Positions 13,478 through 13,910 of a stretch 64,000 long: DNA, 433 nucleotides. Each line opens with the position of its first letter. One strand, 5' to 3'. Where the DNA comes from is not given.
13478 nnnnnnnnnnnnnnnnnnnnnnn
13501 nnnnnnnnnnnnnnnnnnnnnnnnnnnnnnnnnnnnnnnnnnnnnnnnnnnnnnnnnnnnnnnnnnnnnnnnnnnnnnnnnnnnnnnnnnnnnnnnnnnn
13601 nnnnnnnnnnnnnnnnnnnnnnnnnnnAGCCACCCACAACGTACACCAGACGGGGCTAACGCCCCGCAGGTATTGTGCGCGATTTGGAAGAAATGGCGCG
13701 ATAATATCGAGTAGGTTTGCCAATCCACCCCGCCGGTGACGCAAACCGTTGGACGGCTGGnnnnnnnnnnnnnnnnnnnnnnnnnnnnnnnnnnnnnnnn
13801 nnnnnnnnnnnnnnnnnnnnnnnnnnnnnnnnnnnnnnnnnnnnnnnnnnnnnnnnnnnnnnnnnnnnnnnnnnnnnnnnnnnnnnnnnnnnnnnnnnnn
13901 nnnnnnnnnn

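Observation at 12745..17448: Degenerate chromosomal integron: intI remnant, candidate attI and four attC-bounded cassettes in a Chloroflexota-like genome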

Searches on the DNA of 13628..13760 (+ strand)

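Call 22: build_rna_model(alignment_id=A2, structure=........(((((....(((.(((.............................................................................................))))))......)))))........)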
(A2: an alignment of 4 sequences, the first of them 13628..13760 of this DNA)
Model R1 built from alignment A2 (4 sequences, 142 columns); structure: as given.
model positions 138; base pairs 11; branch points 0; effective number of sequences 3.63; information 0.59 bits per position. Calibrated on 0.2 Mb of random sequence (short: E-values are rough).
structure used (alignment columns):
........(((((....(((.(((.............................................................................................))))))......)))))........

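Call 23: search_with_rna_model(model_id=R1, sources=[window, L001, L002, L003, L004, L005, L007, L008, L009, L010], max_evalue=10)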
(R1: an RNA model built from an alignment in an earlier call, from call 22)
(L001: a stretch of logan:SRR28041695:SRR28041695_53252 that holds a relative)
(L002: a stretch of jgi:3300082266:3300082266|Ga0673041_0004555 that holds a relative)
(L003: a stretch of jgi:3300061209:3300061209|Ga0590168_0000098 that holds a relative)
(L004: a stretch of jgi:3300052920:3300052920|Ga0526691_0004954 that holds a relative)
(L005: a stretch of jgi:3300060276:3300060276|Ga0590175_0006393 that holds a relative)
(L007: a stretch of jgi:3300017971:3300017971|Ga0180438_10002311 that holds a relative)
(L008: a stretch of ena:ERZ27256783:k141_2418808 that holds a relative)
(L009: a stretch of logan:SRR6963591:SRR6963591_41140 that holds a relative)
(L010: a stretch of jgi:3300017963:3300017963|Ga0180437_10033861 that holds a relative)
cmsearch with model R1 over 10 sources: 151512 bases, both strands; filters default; matches with E-value up to 10: 11.
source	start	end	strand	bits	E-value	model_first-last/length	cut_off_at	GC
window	15012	15145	+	130.7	5e-34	1-138/138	no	0.5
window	15697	15838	+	124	3.5e-32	1-138/138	no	0.52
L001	2357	2498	-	124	3.5e-32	1-138/138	no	0.52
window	17314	17454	+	122.9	6.9e-32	1-138/138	no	0.51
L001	741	881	-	122.9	6.9e-32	1-138/138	no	0.51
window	13628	13760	+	108.5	6.4e-28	1-138/138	no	0.59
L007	9133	9273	-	86.7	6.2e-22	1-138/138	no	0.59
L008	1315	1455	-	86.7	6.2e-22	1-138/138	no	0.59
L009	6239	6379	-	86.7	6.2e-22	1-138/138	no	0.59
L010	1334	1474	-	86.7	6.2e-22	1-138/138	no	0.59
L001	3050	3099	-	44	3.5e-10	86-138/138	5'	0.54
